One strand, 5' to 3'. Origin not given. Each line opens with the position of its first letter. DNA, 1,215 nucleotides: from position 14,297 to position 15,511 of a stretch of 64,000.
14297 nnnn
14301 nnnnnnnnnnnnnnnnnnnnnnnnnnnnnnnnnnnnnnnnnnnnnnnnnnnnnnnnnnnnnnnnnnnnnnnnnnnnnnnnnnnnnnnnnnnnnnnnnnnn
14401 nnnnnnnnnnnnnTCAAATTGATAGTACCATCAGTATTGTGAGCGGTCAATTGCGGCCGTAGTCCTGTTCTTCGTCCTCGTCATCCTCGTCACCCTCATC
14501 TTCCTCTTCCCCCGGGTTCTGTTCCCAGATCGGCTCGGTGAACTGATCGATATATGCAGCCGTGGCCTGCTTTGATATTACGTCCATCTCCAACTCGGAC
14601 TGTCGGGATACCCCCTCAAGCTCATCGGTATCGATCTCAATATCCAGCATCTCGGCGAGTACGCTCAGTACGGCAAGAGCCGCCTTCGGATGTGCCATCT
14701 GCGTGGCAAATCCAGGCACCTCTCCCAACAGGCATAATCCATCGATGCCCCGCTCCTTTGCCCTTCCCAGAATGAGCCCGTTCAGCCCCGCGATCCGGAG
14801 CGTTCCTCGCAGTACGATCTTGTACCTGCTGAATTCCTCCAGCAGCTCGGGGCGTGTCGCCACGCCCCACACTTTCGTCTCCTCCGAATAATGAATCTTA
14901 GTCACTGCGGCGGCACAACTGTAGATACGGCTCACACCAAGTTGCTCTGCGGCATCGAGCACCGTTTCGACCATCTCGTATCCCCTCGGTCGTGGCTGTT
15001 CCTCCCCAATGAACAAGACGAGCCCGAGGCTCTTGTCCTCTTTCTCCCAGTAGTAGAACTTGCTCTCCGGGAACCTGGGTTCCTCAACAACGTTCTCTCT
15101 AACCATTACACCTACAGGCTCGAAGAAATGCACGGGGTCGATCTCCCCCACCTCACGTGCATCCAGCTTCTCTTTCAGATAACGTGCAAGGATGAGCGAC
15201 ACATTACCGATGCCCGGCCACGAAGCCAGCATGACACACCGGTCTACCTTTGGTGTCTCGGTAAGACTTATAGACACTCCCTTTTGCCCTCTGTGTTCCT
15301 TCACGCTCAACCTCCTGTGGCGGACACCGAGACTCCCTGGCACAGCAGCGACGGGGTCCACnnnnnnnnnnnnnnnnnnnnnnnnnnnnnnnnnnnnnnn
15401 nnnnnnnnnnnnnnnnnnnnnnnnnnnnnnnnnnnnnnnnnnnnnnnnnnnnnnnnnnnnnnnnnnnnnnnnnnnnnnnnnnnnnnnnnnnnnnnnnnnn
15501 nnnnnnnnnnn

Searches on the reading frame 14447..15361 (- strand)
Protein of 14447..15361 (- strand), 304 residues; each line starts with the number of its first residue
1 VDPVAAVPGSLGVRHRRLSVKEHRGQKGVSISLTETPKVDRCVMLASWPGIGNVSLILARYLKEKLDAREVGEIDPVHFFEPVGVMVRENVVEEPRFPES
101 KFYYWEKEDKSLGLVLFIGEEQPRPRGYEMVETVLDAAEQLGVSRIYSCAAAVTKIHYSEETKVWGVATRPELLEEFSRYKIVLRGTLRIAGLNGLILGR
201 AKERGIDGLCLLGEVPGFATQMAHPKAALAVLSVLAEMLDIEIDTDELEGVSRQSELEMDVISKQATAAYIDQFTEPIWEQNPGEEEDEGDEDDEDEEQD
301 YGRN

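Call 42: search_protein_families(library=pfam, proteins=[window:14447-15361:-], max_evalue=0.00001)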
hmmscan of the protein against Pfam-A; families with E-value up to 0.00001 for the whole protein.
window:14447-15361:- (304 aa): 1 family
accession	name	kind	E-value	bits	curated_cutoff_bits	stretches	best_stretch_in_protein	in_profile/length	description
PF09754.15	PAC2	-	1.9e-41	142.7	25.8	1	45-260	2-212/215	PAC2 family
